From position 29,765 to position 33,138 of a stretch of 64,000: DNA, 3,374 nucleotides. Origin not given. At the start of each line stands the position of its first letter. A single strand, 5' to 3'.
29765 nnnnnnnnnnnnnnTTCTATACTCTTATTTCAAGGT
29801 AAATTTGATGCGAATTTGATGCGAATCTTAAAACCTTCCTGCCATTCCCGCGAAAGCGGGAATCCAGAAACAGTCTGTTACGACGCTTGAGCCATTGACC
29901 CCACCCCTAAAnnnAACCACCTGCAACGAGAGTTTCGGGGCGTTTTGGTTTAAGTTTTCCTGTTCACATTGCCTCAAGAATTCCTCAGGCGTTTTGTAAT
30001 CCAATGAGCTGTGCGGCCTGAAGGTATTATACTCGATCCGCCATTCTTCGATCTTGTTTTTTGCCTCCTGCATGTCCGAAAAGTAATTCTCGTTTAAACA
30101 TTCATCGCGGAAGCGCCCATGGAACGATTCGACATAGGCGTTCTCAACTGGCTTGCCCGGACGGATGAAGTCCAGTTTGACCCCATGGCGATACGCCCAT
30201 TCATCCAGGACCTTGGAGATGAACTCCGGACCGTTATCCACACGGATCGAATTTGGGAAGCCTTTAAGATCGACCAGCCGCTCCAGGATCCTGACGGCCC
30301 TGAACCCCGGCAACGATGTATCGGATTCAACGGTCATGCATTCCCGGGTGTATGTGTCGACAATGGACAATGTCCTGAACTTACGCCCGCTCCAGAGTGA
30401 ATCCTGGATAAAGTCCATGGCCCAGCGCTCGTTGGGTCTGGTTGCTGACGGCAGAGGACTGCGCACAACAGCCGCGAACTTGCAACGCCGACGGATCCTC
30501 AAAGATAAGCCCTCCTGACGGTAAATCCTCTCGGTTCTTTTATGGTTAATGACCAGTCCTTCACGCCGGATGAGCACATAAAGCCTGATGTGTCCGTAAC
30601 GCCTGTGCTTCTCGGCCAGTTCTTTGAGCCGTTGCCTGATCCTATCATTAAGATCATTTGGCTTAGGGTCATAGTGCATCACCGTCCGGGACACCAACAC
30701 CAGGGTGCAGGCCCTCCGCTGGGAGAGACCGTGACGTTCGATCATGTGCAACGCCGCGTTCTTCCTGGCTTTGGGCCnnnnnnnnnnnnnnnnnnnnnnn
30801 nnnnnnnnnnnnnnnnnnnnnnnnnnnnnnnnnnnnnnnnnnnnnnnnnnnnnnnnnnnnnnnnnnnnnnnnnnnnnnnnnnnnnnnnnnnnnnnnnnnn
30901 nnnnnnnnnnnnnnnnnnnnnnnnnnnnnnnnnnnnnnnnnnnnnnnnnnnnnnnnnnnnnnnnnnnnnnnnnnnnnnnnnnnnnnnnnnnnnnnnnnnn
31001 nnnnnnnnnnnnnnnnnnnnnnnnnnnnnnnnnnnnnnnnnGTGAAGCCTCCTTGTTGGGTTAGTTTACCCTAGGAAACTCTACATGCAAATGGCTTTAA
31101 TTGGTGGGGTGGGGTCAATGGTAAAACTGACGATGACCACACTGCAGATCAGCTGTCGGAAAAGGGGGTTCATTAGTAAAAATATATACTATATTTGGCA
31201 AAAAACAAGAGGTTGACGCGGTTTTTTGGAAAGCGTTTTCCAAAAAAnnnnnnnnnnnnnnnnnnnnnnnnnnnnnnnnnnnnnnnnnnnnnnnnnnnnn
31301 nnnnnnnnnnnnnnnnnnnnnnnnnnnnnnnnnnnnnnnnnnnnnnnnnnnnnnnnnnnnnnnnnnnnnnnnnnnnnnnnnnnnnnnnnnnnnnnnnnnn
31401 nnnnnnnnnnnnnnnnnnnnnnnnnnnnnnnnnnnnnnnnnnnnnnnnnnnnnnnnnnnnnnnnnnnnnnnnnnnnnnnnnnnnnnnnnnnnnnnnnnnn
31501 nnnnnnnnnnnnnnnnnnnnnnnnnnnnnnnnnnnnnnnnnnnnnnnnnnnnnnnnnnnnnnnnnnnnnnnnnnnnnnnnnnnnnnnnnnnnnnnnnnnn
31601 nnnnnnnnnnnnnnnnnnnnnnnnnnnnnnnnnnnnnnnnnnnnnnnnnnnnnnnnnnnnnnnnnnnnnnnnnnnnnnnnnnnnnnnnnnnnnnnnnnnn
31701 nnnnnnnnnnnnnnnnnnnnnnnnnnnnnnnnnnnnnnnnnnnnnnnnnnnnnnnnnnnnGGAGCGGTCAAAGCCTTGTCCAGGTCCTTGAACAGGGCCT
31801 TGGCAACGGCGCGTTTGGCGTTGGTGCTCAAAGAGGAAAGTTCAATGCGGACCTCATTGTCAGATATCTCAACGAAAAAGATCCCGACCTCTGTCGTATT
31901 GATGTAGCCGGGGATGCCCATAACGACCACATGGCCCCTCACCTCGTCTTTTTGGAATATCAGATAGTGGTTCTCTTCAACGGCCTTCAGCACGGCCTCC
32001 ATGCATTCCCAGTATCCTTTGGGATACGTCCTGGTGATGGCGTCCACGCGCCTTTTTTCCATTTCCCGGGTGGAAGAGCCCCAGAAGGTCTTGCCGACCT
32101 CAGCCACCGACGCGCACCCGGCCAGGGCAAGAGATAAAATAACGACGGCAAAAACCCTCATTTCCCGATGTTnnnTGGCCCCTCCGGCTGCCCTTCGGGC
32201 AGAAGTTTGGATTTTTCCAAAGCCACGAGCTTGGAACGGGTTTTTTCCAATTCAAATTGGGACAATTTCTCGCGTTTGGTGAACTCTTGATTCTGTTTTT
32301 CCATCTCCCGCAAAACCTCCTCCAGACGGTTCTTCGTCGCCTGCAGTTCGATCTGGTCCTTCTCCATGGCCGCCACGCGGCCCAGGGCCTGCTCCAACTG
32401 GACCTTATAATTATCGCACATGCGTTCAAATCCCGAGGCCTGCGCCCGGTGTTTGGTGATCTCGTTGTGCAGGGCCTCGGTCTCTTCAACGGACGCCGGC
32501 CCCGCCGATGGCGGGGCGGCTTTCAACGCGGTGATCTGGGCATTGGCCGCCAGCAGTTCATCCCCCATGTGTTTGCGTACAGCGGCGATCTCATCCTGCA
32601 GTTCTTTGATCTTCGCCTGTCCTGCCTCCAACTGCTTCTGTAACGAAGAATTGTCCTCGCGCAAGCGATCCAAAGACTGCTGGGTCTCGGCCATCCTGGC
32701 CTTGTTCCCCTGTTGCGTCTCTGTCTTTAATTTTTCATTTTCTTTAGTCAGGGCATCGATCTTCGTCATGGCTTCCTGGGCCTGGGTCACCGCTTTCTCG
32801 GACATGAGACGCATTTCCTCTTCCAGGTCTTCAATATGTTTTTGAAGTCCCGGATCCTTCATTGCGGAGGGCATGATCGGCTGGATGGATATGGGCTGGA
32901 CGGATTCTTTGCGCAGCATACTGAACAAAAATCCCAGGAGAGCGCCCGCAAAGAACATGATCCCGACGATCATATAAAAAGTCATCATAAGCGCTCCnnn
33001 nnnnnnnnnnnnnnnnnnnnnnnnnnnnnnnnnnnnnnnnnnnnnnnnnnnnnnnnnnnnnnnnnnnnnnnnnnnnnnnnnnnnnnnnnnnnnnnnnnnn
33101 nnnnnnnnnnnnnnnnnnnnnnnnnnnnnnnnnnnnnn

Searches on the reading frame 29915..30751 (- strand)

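Call 16: search_protein_families(library=pfam, proteins=[window:29915-30751:-])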
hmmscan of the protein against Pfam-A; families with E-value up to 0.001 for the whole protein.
window:29915-30751:- (279 aa): 4 families
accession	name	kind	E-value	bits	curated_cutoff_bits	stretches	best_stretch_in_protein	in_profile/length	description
PF13683.12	rve_3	-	2.3e-29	101.4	26.5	1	189-255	1-67/67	Integrase core domain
PF00665.32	rve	-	4.4e-19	69.1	32.6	1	104-201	2-102/102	Integrase core domain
PF13276.12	HTH_21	-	1.1e-09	38.8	28.1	1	34-89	2-59/60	HTH-like domain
PF13333.12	rve_2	-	5e-07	30.2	22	1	208-260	1-53/56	Integrase core domain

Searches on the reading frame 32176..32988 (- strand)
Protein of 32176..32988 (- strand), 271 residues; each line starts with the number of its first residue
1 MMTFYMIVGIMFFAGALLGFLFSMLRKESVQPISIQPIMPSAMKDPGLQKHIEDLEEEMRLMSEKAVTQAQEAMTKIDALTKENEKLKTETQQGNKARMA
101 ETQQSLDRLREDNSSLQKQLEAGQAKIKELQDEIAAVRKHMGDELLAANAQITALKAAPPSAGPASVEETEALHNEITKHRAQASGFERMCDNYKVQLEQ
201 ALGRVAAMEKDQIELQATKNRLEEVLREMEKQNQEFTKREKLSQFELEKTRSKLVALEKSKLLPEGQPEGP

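Call 65: search_protein_families(library=pfam, proteins=[window:32176-32988:-])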
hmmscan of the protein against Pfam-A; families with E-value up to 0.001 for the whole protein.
window:32176-32988:- (271 aa): 3 families
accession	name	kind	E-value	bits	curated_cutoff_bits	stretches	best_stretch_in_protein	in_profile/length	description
PF09728.14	Taxilin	-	1e-05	25.3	30.3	1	48-134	143-226/302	Myosin-like coiled-coil protein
PF06785.16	UPF0242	-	0.00011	22.8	33.5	1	52-156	67-156/194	Uncharacterised protein family (UPF0242) N-terminus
PF10473.14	CENP-F_leu_zip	-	0.00054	20.5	34.5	1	47-135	21-104/140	Leucine-rich repeats of kinetochore protein Cenp-F/LEK1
